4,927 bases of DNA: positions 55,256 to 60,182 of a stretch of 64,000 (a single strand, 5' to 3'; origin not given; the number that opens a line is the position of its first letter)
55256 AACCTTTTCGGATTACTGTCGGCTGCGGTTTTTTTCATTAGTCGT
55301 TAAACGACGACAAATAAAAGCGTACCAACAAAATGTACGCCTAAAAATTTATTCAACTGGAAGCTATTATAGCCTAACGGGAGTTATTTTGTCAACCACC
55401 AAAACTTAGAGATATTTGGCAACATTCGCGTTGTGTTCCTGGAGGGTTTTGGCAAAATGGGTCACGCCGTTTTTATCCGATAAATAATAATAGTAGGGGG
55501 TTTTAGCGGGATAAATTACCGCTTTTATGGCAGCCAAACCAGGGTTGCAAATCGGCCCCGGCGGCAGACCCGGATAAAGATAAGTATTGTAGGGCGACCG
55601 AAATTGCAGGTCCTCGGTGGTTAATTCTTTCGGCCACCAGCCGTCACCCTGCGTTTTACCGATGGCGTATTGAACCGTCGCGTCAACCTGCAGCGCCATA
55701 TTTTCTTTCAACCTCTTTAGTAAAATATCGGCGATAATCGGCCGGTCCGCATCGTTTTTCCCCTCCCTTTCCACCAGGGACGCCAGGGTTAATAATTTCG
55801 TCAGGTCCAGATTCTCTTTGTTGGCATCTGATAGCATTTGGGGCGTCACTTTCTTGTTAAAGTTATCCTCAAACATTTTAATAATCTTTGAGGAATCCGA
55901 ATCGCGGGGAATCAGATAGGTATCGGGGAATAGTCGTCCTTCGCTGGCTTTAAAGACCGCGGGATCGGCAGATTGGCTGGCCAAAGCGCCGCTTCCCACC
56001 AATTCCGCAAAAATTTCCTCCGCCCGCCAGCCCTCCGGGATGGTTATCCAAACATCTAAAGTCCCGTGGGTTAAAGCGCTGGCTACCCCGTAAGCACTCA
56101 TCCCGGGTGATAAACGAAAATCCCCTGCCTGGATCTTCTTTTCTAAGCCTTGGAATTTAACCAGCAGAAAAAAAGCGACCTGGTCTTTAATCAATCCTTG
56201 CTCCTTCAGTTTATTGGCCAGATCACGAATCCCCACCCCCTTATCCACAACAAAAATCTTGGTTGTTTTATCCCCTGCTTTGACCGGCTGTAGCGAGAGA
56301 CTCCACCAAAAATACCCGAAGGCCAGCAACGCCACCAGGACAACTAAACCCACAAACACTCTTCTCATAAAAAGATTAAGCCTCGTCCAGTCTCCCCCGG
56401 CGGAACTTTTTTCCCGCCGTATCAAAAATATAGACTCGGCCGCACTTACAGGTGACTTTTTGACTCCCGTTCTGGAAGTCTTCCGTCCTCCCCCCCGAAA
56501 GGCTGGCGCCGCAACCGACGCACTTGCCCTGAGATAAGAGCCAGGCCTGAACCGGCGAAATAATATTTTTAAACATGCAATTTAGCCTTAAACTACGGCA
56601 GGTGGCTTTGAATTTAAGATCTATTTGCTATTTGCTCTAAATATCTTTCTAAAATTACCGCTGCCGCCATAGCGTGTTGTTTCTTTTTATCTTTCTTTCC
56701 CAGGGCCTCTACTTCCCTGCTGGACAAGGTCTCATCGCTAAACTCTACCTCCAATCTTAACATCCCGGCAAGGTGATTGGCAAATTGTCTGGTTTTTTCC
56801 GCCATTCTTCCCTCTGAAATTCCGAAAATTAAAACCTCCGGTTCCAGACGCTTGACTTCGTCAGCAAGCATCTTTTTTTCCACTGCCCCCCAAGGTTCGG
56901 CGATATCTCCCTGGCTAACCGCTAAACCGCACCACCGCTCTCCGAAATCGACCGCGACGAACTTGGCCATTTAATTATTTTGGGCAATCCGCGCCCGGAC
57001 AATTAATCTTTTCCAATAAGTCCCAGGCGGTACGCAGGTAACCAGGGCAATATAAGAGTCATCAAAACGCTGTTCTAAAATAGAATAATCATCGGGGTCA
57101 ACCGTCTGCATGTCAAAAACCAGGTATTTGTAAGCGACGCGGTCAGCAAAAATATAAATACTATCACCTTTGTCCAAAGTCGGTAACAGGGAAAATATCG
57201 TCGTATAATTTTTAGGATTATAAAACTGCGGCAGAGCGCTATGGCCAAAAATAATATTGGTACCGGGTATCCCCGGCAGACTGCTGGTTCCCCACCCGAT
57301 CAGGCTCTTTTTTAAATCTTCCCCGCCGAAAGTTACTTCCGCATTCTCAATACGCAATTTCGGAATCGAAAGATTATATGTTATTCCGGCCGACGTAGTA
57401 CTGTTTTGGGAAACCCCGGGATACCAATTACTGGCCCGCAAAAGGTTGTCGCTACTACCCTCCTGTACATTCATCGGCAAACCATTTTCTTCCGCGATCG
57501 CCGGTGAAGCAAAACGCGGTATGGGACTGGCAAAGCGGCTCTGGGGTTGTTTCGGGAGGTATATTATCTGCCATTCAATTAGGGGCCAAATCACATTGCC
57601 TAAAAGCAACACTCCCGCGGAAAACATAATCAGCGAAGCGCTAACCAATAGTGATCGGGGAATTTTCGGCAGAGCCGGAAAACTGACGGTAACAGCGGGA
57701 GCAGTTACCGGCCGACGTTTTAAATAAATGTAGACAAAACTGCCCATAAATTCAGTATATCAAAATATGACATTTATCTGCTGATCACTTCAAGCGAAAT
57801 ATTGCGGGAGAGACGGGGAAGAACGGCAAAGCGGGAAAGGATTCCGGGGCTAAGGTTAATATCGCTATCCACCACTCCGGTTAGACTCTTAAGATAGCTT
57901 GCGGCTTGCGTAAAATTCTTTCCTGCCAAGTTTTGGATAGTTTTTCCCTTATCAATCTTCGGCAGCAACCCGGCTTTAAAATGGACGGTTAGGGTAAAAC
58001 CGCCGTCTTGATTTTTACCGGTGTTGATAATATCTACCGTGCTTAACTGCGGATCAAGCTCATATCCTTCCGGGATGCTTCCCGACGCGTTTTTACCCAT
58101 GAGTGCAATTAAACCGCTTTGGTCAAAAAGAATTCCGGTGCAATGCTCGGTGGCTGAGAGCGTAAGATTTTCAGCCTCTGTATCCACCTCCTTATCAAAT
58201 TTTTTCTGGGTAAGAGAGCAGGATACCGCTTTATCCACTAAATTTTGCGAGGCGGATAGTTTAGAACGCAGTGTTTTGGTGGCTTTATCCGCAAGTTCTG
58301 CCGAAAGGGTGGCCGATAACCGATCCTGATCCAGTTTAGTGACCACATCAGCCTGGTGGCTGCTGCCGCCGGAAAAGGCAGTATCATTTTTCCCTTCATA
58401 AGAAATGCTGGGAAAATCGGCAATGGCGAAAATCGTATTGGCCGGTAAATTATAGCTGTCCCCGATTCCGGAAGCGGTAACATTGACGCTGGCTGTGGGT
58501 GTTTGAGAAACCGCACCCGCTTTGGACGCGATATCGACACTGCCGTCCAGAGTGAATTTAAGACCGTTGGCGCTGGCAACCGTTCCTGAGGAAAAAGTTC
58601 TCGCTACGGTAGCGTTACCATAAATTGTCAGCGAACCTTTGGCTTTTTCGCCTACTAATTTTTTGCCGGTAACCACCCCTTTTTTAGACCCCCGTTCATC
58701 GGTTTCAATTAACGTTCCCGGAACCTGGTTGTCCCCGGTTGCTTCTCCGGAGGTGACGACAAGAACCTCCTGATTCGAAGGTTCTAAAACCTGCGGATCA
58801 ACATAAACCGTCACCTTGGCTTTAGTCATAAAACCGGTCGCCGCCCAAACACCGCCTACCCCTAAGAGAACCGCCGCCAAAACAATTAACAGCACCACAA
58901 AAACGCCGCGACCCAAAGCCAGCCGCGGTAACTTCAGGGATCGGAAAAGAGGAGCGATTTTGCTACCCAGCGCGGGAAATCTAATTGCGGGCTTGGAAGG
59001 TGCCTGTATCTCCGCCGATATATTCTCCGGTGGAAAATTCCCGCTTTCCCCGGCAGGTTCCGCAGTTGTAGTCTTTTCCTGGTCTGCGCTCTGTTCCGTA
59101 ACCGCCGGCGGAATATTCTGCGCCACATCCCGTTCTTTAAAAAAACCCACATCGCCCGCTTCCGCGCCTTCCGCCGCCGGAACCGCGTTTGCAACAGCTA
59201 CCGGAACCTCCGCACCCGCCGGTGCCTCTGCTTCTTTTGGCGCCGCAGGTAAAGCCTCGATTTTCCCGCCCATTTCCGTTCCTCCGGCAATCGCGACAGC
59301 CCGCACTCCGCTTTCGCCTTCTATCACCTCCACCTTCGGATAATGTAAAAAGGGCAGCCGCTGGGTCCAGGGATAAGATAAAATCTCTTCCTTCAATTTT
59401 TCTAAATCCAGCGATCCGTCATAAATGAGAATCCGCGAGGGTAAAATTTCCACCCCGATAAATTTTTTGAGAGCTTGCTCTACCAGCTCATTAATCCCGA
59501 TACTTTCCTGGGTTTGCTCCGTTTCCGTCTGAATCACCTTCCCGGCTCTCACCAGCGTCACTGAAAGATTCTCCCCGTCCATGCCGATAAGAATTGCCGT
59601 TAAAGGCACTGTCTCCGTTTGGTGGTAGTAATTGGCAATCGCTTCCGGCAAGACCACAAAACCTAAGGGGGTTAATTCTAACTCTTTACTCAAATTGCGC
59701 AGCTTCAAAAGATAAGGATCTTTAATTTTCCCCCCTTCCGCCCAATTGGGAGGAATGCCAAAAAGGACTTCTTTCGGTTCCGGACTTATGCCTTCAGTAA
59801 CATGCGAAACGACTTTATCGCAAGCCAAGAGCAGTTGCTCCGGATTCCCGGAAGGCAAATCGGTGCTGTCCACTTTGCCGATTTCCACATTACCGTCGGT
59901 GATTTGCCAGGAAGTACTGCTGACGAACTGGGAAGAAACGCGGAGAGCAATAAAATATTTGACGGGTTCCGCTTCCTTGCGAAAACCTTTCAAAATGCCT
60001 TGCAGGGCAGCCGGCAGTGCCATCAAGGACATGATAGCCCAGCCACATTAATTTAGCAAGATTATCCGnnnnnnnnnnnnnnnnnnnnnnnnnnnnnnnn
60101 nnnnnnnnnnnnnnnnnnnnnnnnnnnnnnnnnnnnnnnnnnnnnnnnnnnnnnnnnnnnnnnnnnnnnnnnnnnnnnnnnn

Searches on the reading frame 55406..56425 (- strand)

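Call 102: search_protein_families(library=pfam, proteins=[window:55406-56425:-], max_evalue=0.001)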
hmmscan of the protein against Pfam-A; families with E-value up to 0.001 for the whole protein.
window:55406-56425:- (339 aa): 1 family
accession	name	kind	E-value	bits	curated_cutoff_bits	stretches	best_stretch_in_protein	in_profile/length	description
PF02618.21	YceG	-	4.5e-84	282.6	32.4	1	58-337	1-275/275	YceG-like family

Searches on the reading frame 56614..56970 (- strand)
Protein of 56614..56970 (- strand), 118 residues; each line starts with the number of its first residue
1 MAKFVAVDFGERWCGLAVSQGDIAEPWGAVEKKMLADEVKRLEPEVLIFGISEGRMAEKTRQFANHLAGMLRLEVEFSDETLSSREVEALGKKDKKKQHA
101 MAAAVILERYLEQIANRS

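Call 102: search_protein_families(library=pfam, proteins=[window:56614-56970:-], max_evalue=0.001)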
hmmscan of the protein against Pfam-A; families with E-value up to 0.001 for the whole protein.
window:56614-56970:- (118 aa): 1 family
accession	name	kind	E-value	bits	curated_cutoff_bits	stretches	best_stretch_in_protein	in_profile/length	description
PF03652.20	RuvX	-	1.6e-16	61.3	29.2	1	3-113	2-134/134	Holliday junction resolvase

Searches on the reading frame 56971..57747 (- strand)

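Call 102: search_protein_families(library=pfam, proteins=[window:56971-57747:-], max_evalue=0.001)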
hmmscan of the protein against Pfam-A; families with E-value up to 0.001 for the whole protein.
window:56971-57747:- (258 aa): 1 family
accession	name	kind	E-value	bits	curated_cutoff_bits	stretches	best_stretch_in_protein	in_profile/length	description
PF04203.18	Sortase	-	6.6e-18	65.1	26.6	1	126-253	1-123/125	Sortase domain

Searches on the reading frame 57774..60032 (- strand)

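Call 102: search_protein_families(library=pfam, proteins=[window:57774-60032:-], max_evalue=0.001)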
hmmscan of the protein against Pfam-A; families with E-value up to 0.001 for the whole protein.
window:57774-60032:- (752 aa): 1 family
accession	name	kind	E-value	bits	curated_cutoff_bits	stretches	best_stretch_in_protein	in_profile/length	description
PF04865.19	Baseplate_J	-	9.9e-06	25.5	21.1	1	458-557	17-110/255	Baseplate J-like protein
